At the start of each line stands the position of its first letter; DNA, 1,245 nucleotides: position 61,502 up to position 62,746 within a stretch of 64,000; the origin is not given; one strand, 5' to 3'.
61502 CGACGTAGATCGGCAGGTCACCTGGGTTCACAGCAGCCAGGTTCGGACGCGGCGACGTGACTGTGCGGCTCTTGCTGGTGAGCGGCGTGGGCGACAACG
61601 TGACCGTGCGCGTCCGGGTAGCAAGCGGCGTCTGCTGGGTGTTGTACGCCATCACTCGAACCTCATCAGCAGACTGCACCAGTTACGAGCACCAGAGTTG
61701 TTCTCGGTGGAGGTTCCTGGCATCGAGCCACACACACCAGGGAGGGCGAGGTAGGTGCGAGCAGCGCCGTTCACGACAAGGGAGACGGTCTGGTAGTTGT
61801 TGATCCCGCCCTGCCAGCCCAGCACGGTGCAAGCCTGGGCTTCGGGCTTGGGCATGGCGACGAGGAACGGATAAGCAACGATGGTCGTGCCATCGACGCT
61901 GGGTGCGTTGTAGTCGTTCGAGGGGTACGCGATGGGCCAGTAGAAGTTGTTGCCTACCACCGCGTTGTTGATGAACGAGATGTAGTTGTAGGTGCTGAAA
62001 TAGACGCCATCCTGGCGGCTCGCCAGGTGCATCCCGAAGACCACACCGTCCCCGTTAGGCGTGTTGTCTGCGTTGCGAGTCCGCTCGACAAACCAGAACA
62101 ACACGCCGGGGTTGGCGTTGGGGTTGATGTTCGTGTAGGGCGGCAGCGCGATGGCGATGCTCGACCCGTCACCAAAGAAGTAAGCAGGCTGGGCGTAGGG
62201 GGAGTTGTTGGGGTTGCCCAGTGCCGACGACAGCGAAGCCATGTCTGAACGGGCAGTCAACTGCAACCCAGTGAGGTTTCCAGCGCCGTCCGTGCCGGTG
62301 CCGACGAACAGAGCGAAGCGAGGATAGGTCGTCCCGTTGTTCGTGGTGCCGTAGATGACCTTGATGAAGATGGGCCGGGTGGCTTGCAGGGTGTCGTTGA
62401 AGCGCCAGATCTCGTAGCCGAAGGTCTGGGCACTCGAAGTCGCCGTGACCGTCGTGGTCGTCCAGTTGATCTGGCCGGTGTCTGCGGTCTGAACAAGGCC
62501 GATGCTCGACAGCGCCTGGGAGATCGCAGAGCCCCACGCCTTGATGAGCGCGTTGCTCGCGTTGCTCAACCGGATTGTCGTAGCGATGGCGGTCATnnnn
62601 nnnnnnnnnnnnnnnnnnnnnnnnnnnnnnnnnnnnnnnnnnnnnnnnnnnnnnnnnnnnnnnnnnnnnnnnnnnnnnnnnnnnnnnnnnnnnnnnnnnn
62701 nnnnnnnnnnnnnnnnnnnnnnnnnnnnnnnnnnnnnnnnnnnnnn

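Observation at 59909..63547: Tandem array of three diverged paralogues interleaved with two mini prealbumin-like genes at the head of the tail module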

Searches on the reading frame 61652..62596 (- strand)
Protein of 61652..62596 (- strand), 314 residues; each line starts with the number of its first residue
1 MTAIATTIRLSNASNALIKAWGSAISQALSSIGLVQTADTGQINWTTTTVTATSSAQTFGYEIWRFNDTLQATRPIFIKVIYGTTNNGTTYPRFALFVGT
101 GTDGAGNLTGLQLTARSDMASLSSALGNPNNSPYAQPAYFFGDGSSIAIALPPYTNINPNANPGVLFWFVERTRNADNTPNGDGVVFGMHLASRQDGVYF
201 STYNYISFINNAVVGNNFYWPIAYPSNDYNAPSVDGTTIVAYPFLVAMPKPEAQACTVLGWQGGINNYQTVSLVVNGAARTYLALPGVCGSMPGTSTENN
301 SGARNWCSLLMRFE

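Call 3: search_protein_families(library=pfam, proteins=[window:61652-62596:-], max_evalue=1)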
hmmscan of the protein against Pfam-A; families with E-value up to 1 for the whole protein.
window:61652-62596:- (314 aa): 1 family
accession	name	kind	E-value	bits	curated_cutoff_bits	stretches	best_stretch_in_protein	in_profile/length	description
PF20636.2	SMN_G2-BD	-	0.18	11.8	22.2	1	16-28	12-24/29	Survival Motor Neuron, Gemin2-binding domain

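Call 4: search_protein_families(library=phrogs, proteins=[window:61652-62596:-], max_evalue=0.1)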
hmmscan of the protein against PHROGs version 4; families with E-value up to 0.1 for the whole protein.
window:61652-62596:- (314 aa): 1 family
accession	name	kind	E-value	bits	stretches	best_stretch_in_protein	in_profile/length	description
phrog_15773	-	unknown function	0.064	13.6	1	7-62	31-86/288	-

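Call 12: search_dna_similar(query=window:61652-62596:-, collection=phages, mode=protein, max_evalue=0.001, max_rows=30)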
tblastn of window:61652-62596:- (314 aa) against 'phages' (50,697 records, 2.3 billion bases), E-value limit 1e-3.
Records with a match: 1; places in all: 4; records where one place covers at least 80% of the query: 0.
Best place of each record, by identity: <60% 1.
By first word of the organism name: Tunturiibacter 1.
By host as written in the record: Tunturiibacter psychrotolerans X4BP1 1.
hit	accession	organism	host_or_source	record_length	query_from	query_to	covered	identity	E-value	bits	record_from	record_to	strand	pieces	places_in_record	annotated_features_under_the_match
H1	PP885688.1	Tunturiibacter phage Tunturi_5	Tunturiibacter psychrotolerans X4BP1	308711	12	168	50%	34.2%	2e-14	80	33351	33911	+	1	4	hypothetical protein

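Call 13: find_homologous_proteins(query=window:61652-62596:-, max_evalue=0.001)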
Query window:61652-62596:- (314 aa): 659 proteins with E <= 0.001 among 2843 candidates; the best 120 are listed.
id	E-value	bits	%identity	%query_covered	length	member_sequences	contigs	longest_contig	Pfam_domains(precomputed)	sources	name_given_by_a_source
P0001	7.7e-207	704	100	100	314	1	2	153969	-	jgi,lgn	jgi:hypothetical protein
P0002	4.1e-150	517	73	100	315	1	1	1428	-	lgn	-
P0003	6.7e-124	431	64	100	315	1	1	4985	-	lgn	-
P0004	1.5e-45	174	41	96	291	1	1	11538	-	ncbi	-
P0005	3.2e-43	166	39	100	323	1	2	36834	-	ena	-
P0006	4.4e-42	162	39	100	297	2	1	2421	-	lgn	-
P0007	1.0e-41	161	39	97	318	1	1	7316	-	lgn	-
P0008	2.0e-40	157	39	99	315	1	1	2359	-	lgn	-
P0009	3.2e-40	156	38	100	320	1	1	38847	-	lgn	-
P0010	4.7e-40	156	40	97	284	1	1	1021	-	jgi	jgi:hypothetical protein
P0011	3.3e-38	150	37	100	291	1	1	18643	-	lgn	-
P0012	9.2e-38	148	37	100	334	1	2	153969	-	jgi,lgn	jgi:hypothetical protein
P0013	2.3e-37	147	38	98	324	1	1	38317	-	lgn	-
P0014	4.4e-37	146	40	100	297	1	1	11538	-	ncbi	-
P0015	1.3e-36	144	39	88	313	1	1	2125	-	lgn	-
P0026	1.2e-31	128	46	63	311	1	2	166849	-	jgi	jgi:hypothetical protein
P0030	4.8e-30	123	47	56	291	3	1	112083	-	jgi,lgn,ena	jgi:hypothetical protein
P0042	2.3e-28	117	44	56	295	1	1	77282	-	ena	-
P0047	5.8e-28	116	41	61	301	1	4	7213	-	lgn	-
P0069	5.5e-26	110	37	59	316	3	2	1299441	-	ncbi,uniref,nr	ncbi:hypothetical protein [Sanguibacter inulinus]|uniref:Uncharacterized protein n=1 Tax=Sanguibacte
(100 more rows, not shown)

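Call 14: get_annotated_region(hit=H1, flank=12000)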
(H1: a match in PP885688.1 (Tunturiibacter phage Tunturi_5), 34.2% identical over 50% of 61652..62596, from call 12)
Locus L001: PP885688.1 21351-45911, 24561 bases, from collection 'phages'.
description: Tunturiibacter phage Tunturi_5, complete genome.
organism: Tunturiibacter phage Tunturi_5 (NCBI taxid 3378199)
taxonomy: Viruses; Duplodnaviria; Heunggongvirae; Uroviricota; Caudoviricetes
host: Tunturiibacter psychrotolerans X4BP1; source: soil; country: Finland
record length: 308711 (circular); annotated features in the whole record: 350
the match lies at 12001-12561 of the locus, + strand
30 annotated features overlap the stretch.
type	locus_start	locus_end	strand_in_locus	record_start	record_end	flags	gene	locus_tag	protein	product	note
CDS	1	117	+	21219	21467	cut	-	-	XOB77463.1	hypothetical protein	ORF20; gp20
CDS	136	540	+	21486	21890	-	-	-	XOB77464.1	hypothetical protein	ORF21; gp21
CDS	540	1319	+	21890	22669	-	-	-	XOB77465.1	DNA primase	ORF22; gp22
CDS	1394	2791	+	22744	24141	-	-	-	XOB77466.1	exonuclease recombination-associated protein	ORF23; gp23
CDS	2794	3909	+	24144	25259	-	-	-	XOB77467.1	clamp loader of DNA polymerase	ORF24; gp24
CDS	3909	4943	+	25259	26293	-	-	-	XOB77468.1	transcription antiterminator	ORF25; gp25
CDS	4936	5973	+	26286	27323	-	-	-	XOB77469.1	hypothetical protein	ORF26; gp26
CDS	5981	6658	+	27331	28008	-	-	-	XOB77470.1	hypothetical protein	ORF27; gp27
CDS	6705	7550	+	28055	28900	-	-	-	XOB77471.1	tail fiber protein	ORF28; gp28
CDS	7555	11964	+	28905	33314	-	-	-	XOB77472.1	tail fiber protein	ORF29; gp29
CDS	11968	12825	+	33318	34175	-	-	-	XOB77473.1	hypothetical protein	ORF30; gp30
CDS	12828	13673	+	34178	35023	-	-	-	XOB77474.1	hypothetical protein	ORF31; gp31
CDS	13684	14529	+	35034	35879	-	-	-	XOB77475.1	hypothetical protein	ORF32; gp32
CDS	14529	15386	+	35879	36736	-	-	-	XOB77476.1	hypothetical protein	ORF33; gp33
CDS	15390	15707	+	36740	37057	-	-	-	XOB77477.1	hypothetical protein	ORF34; gp34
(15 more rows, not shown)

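Call 18: search_solved_structures(query=A3, max_evalue=1, show_alignments=2)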
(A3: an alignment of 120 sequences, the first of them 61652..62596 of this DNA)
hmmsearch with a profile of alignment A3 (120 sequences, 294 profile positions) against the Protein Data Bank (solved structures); distinct sequences matched with E-value up to 1: 1.
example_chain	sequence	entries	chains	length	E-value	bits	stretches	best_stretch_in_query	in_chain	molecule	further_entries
2mf8_A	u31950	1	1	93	0.29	14.2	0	99-118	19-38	Myelin transcription factor 1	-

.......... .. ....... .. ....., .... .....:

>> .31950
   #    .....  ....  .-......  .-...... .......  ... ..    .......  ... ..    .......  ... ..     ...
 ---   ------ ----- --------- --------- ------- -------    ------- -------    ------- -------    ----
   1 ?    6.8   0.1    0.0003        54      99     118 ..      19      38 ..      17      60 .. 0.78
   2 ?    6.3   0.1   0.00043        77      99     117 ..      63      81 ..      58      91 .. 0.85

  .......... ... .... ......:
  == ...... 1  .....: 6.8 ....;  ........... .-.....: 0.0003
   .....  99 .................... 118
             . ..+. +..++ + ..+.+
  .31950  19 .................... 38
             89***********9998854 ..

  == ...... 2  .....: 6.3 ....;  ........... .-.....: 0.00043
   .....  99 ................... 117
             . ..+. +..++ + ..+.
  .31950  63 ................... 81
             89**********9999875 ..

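Call 19: find_encoding_contigs(protein=P0001, flank=10000, max_places=3)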
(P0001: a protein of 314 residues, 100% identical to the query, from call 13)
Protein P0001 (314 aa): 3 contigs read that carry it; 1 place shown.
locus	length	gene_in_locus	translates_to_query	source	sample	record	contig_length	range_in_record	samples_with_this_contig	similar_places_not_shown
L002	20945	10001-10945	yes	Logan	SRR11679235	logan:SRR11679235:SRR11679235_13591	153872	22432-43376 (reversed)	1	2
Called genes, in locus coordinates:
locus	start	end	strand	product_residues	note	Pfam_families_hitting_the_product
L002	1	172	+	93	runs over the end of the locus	-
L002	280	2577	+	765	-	-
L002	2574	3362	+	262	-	-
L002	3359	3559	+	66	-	-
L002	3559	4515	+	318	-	-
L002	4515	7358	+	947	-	-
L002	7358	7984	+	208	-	-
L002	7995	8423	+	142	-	PF23140:Gp80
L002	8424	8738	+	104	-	-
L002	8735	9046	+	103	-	-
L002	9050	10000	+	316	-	-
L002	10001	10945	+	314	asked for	-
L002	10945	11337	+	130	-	-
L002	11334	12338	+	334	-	-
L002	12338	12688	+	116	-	PF13620:CarboxypepD_reg (weak)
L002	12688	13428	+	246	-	-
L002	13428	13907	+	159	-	-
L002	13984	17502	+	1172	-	-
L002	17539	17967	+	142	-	-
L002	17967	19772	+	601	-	PF04865:Baseplate_J, PF26079:Baseplate_J_C (faint)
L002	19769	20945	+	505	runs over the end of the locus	PF23970:DUF7297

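Call 20: search_protein_families(library=phrogs, proteins=[L002:280-2577:+, L002:2574-3362:+, L002:3359-3559:+, L002:3559-4515:+, L002:4515-7358:+, L002:7358-7984:+, L002:7995-8423:+, L002:8424-8738:+, L002:8735-9046:+], max_evalue=0.01)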
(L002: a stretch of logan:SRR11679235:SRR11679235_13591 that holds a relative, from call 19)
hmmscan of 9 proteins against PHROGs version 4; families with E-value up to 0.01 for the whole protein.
L002:280-2577:+ (765 aa): 0 families

L002:2574-3362:+ (262 aa): 1 family
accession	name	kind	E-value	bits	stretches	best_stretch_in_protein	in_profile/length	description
phrog_2786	-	unknown function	1.8e-12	48.2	1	5-64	22-80/227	-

L002:3359-3559:+ (66 aa): 0 families

L002:3559-4515:+ (318 aa): 0 families

L002:4515-7358:+ (947 aa): 3 families
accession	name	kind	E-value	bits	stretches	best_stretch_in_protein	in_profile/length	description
phrog_2810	-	head and packaging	1.6e-85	289.2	2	661-896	687-920/952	virion structural protein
phrog_1015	-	tail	3.3e-05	23.7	1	414-540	634-761/795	tail protein with lysin activity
phrog_329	-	tail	0.0057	15.9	1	449-540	547-625/949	minor tail protein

L002:7358-7984:+ (208 aa): 2 families
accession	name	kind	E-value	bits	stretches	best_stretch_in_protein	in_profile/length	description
phrog_15343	-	unknown function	1.8e-10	41.6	1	80-203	81-207/213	-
phrog_9627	-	unknown function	0.00015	21.2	1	86-161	541-617/676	-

L002:7995-8423:+ (142 aa): 1 family
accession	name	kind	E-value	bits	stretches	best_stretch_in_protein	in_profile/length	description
phrog_240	-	head and packaging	8.5e-18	65.9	1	1-141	59-188/200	head protein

L002:8424-8738:+ (104 aa): 0 families

L002:8735-9046:+ (103 aa): 0 families

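Call 21: search_protein_families(library=pfam, proteins=[L002:280-2577:+, L002:2574-3362:+, L002:3359-3559:+, L002:3559-4515:+, L002:4515-7358:+, L002:7358-7984:+, L002:7995-8423:+, L002:8424-8738:+, L002:8735-9046:+], max_evalue=0.01)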
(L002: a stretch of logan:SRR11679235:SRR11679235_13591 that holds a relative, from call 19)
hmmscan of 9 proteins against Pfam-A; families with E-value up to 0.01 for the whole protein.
L002:280-2577:+ (765 aa): 0 families

L002:2574-3362:+ (262 aa): 0 families

L002:3359-3559:+ (66 aa): 0 families

L002:3559-4515:+ (318 aa): 0 families

L002:4515-7358:+ (947 aa): 1 family
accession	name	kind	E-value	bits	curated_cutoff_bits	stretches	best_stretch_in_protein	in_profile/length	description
PF03330.24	DPBB_1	-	0.0058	17.3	28.8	0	336-373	38-71/83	Lytic transglycolase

L002:7358-7984:+ (208 aa): 0 families

L002:7995-8423:+ (142 aa): 1 family
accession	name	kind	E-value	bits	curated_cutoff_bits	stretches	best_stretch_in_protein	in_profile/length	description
PF23140.1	Gp80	-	1.8e-30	106.3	27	1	5-140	2-128/128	Podophage GP4 fiber I protein gp80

L002:8424-8738:+ (104 aa): 0 families

L002:8735-9046:+ (103 aa): 0 families

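Call 23: find_encoding_contigs(protein=P0026, flank=10000, max_places=2)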
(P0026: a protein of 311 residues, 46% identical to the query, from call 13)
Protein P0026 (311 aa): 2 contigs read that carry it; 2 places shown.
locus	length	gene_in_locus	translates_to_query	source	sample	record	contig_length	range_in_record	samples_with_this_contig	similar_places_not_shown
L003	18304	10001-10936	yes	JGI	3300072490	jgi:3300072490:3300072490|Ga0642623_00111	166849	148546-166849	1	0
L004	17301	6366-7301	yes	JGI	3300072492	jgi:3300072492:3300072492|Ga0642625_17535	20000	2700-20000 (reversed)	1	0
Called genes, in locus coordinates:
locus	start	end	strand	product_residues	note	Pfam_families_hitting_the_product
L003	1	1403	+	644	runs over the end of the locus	-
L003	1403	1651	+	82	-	-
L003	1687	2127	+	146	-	-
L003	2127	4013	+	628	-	PF04865:Baseplate_J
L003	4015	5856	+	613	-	PF23970:DUF7297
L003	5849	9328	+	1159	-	-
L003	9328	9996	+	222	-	-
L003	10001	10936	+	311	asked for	-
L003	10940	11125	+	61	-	-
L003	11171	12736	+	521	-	PF05658:YadA_head (weak), PF26209:Phage_phiTE_241_C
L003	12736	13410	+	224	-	-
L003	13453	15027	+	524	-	PF00176:SNF2-rel_dom, PF00270:DEAD (weak), PF04851:ResIII, PF00271:Helicase_C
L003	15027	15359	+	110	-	-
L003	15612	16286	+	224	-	-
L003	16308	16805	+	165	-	-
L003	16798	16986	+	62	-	-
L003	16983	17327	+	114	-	-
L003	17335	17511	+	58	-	-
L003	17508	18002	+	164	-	PF15891:Nuc_deoxyri_tr2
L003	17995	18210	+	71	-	-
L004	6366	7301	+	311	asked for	-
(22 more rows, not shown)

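Call 24: find_encoding_contigs(protein=P0069, flank=10000, max_places=2)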
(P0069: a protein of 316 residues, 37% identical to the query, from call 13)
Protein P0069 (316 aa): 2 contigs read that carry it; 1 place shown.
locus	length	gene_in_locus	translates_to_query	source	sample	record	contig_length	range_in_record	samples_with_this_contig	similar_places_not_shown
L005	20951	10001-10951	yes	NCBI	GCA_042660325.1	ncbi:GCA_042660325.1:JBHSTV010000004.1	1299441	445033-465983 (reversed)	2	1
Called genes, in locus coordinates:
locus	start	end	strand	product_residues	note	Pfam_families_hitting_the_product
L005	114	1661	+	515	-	PF03237:Terminase_6N, PF17289:Terminase_6C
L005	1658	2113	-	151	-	-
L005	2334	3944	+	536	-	-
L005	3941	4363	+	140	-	-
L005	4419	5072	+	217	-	-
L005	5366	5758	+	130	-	-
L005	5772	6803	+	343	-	PF03864:Phage_cap_E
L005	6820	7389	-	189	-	-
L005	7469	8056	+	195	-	-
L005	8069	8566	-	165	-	-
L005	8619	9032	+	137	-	-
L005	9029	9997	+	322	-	PF01391:Collagen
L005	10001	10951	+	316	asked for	-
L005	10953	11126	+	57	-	-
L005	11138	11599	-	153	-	-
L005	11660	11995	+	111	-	-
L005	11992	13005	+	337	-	PF06152:Phage_min_cap2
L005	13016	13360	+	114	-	-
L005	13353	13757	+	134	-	PF19586:DUF6093 (weak)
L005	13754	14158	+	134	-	-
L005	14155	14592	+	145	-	-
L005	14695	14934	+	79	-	-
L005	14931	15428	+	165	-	PF25595:Phage_TTP_16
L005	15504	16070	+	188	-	-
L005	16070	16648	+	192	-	-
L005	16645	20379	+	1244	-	PF20155:TMP_3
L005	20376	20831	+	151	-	-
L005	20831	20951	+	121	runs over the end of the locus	PF23140:Gp80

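Call 25: predict_structure(alignment_id=A3)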
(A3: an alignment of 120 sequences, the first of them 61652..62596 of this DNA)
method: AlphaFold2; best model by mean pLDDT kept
length: 314 residues; sequences in the alignment: 120
mean_pLDDT: 86.5   pTM: 0.89
mean pLDDT of the five models: 86.5, 86.3, 85.0, 84.7, 84.2
residues with pLDDT >= 90: 191; 70-90: 67; 50-70: 52; < 50: 4
segments of 3 or more residues with pLDDT < 50: 293-295
pLDDT, mean of each block of 10 residues (from residue 1): 94 92 97 98 94 92 98 97 90 92 97 67 58 84 97 67 83 96 95 67 93 87 78 85 93 96 90 96 85 51 71 97
secondary structure, 60 per line:
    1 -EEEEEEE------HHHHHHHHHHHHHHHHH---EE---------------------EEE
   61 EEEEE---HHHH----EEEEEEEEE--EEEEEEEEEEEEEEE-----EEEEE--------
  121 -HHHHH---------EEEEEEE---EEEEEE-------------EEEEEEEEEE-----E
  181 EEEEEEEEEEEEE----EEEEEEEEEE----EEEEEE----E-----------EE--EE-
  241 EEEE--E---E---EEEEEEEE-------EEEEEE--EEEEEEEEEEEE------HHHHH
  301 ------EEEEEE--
elements in order: E2-8 H15-31 E58-65 H69-72 E77-85 E88-102 E108-112 H122-126 E136-142 E146-151 E165-174 E180-193 E198-207 E212-217 E241-244 E255-262 E270-275 E278-289 H296-300 E307-312

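Call 27: find_encoding_contigs(protein=P0030, flank=10000, max_places=1)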
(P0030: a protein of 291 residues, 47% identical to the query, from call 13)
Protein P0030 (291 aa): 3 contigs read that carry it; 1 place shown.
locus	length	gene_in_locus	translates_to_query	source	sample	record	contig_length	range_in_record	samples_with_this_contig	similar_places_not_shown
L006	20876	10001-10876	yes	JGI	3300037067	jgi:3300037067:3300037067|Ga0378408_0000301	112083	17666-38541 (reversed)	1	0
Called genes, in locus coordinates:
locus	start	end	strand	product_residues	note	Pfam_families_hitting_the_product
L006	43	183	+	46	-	-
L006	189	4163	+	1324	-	-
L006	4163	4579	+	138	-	-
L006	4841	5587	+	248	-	PF01075:Glyco_transf_9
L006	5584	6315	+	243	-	PF13613:HTH_Tnp_4 (weak)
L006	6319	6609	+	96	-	-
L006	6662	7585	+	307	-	PF01075:Glyco_transf_9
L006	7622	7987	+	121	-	-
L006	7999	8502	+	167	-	-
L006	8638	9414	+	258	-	-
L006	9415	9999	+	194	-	-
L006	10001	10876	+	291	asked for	-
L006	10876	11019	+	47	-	-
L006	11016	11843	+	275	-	-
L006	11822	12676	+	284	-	-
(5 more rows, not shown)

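Call 28: find_encoding_contigs(protein=P0042, flank=10000, max_places=1)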
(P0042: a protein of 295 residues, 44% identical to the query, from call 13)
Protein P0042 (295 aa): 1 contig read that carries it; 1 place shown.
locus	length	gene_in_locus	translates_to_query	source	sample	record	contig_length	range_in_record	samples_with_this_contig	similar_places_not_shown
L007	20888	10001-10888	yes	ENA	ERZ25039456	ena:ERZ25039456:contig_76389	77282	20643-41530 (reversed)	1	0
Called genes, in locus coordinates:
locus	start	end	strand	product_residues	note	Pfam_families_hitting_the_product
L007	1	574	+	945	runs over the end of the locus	-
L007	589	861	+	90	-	-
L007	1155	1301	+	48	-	PF24729:Acb2_Tad1_hairpin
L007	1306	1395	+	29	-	-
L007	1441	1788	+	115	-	-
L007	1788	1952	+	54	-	-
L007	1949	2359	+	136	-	-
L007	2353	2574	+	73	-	-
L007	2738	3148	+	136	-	PF08291:Peptidase_M15_3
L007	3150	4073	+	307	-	PF23657:DUF7151 (faint), PF01391:Collagen (faint)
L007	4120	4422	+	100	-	-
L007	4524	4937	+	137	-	-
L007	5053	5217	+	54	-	-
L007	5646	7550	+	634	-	PF01391:Collagen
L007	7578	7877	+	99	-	-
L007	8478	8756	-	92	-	-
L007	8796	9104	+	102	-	-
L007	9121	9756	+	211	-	-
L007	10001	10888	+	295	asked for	-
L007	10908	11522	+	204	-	-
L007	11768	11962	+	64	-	-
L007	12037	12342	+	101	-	-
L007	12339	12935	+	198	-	-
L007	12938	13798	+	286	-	-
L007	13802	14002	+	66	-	-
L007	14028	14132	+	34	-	-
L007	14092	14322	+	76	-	-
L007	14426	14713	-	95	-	-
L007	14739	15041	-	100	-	-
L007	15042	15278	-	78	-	-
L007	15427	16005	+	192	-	PF23847:DUF7211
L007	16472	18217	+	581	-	PF03354:TerL_ATPase (weak), PF20441:TerL_nuclease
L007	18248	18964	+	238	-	-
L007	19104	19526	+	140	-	-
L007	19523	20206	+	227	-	-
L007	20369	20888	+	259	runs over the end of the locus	PF23847:DUF7211, PF13302:Acetyltransf_3 (weak), PF00583:Acetyltransf_1, PF13673:Acetyltransf_10, PF13508:Acetyltransf_7, PF08445:FR47 (weak)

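Call 43: fold_search(model_id=the predicted structure, library=viral)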
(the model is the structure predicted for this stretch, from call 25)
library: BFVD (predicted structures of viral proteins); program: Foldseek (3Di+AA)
matches with E <= 10: 329; with E <= 0.001: 6
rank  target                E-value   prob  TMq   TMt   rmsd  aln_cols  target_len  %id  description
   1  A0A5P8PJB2            4.8e-09  1.00  0.68  0.62   6.3       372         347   15  Uncharacterized protein [Stenotrophomonas phage Mendera]
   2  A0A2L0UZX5            5.3e-07  1.00  0.53  0.44  10.7       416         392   13  Uncharacterized protein [Agrobacterium phage Atu_ph07]
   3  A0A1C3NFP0            4.8e-06  1.00  0.61  0.57   6.8       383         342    9  (no name in the UniProt tables at hand)
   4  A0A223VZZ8            3.9e-05  1.00  0.61  0.59   6.6       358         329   11  Uncharacterized protein [Agrobacterium phage Atu_ph07]
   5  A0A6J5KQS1            5.3e-05  1.00  0.50  0.48  10.2       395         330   11  Uncharacterized protein [uncultured Caudovirales phage]
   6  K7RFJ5                1.8e-04  1.00  0.43  0.45  10.1       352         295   10  Uncharacterized protein [Vibrio phage vB_VpaS_MAR10]
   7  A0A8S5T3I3            5.3e-03  0.99  0.47  0.30  15.5       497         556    9  Uncharacterized protein [Myoviridae sp. ctqfO1]
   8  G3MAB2                7.2e-03  1.00  0.54  0.59   6.9       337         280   14  Gp371 [Bacillus phage G]
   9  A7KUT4                9.9e-03  0.99  0.48  0.55   8.7       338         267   12  (no name in the UniProt tables at hand)
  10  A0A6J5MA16            1.4e-02  0.35  0.25  0.18  14.4       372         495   12  Uncharacterized protein [uncultured Caudovirales phage]
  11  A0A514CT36            3.3e-02  0.06  0.10  0.07  33.4       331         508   11  Tail fiber protein [Achromobacter phage Motura]
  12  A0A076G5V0            1.1e-01  0.04  0.11  0.07  45.8       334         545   10  Tail fiber repeat family protein [Escherichia phage Av-05]
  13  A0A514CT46            1.2e-01  0.08  0.13  0.06  21.6       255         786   12  Tail fiber protein [Achromobacter phage Motura]
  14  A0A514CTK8            1.5e-01  0.03  0.09  0.05  33.0       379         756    7  (no name in the UniProt tables at hand)
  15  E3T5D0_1              2.1e-01  0.06  0.15  0.08  17.7       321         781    9  DUF2341 domain-containing protein [Cafeteria roenbergensis virus (strain BV-PW1)]
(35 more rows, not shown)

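Call 44: find_encoding_contigs(protein=P0004, flank=10000, max_places=1)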
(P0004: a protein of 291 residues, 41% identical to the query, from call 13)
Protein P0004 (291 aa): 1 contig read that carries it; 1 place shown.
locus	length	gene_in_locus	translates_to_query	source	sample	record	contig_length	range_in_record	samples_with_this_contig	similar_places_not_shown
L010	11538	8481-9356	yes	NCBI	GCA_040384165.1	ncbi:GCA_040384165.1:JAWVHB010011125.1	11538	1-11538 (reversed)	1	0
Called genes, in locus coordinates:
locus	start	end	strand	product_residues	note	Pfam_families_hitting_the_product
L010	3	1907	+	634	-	?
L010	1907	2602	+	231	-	-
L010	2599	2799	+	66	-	-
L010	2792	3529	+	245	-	-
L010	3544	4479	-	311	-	-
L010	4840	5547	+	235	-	-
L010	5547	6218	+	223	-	-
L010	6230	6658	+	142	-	PF23140:Gp80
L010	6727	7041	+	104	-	-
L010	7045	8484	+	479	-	-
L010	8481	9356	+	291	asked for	-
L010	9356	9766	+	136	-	PF13620:CarboxypepD_reg (weak)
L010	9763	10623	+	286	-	-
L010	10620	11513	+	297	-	-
